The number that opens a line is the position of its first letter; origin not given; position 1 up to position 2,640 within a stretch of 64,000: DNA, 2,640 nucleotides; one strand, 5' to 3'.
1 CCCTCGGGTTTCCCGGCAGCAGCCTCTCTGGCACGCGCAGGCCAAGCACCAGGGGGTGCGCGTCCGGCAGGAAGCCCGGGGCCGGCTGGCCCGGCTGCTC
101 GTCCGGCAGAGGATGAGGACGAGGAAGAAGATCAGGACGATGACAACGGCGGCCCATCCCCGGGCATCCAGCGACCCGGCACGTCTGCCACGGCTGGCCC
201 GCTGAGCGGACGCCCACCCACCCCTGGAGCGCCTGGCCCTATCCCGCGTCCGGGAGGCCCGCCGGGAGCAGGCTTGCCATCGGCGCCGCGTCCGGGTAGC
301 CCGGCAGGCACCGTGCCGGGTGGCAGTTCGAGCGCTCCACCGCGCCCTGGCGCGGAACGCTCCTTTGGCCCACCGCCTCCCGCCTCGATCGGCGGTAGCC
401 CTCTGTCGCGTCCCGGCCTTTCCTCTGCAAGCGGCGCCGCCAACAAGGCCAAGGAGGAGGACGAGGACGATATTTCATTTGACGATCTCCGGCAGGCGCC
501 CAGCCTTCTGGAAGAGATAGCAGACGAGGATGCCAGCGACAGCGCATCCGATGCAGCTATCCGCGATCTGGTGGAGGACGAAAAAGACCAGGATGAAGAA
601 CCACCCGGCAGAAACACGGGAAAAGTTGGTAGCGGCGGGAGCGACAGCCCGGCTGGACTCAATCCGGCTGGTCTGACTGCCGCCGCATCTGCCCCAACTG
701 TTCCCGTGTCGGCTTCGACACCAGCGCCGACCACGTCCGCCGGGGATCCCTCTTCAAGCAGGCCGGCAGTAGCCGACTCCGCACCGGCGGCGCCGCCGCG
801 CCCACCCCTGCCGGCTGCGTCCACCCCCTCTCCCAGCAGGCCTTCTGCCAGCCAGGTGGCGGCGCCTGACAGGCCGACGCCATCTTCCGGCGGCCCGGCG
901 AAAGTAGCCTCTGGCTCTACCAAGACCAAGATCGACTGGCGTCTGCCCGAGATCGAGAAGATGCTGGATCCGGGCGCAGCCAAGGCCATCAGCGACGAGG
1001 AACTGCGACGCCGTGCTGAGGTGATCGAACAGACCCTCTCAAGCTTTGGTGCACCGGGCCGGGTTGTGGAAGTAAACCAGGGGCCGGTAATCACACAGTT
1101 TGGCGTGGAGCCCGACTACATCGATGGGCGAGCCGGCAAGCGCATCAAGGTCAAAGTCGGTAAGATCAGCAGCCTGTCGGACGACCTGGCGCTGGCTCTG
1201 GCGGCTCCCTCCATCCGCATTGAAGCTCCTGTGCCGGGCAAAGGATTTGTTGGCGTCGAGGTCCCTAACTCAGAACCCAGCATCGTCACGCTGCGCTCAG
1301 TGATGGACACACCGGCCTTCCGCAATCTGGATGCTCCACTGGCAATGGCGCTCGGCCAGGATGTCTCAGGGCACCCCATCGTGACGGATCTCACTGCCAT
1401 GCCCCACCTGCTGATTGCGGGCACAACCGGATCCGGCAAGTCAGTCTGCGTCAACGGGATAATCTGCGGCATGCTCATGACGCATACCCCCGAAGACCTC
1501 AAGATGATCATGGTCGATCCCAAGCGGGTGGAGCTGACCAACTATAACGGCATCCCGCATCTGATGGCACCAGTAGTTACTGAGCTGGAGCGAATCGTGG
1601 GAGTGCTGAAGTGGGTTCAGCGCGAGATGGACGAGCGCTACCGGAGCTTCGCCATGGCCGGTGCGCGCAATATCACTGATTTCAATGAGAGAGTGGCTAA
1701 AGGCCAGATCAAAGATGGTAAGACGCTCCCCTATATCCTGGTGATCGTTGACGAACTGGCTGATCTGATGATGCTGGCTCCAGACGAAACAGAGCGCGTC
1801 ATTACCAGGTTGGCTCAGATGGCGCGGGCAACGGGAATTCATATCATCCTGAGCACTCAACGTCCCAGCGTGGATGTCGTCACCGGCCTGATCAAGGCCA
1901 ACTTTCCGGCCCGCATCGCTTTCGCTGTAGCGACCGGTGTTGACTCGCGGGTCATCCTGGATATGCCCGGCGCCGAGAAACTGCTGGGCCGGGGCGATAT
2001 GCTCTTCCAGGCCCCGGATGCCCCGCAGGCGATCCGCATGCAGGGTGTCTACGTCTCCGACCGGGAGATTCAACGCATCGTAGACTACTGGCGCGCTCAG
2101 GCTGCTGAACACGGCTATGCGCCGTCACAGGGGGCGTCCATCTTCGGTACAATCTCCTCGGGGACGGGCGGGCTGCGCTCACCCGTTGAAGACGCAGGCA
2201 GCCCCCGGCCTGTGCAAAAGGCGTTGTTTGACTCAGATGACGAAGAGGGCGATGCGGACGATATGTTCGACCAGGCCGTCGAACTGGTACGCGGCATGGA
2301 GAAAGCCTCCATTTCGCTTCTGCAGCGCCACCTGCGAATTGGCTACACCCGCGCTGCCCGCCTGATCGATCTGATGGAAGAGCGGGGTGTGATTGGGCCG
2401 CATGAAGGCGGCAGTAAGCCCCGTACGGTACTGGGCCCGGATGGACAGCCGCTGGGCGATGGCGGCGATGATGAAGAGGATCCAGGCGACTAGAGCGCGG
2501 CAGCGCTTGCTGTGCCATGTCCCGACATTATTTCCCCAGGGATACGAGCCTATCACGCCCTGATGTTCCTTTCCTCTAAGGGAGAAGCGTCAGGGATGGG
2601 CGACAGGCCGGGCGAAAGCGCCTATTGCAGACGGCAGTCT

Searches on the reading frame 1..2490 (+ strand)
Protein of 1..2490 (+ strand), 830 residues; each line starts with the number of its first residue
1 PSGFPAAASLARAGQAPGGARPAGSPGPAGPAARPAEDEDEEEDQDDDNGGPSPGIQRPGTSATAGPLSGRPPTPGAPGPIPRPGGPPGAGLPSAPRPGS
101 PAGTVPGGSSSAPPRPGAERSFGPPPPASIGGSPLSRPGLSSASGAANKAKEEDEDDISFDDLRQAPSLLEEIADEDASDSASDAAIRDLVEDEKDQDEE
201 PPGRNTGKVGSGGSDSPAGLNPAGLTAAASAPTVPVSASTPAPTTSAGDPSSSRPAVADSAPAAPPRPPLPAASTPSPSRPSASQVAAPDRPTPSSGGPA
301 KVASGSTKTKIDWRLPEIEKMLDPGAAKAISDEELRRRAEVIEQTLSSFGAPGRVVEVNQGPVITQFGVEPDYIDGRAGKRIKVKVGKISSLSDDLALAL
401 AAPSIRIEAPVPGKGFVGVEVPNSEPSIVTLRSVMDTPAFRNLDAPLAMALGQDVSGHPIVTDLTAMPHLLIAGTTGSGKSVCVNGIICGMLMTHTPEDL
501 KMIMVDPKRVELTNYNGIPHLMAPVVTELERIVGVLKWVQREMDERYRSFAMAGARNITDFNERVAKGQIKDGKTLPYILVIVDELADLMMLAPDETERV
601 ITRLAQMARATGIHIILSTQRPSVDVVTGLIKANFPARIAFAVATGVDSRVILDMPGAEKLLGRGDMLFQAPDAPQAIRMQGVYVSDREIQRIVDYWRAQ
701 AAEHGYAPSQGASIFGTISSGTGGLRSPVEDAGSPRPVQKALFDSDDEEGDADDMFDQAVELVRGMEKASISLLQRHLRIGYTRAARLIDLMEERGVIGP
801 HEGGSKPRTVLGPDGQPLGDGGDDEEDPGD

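Call 45: search_protein_families(library=pfam, proteins=[window:1-2490:+], max_evalue=0.01)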
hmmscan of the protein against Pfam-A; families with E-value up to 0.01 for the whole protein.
window:1-2490:+ (830 aa): 6 families
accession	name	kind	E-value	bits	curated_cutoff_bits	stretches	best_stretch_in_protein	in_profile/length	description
PF01580.24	FtsK_SpoIIIE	-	1.4e-63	214.7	24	1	431-624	2-221/221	FtsK/SpoIIIE family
PF17854.6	FtsK_alpha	-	2.8e-26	92.1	22.9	1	315-423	1-101/101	FtsK alpha domain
PF09397.16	FtsK_gamma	-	1.3e-25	89.3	30.6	1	751-811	2-61/63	Ftsk gamma domain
PF01935.23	DUF87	-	6.8e-05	23.5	23.2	1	458-592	12-103/220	Helicase HerA, central domain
PF12846.13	AAA_10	-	0.00036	20.1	27.5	1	465-510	19-60/362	AAA-like domain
PF20703.3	nSTAND1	-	0.00039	20.6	27.1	1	460-619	26-159/379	Novel STAND NTPase 1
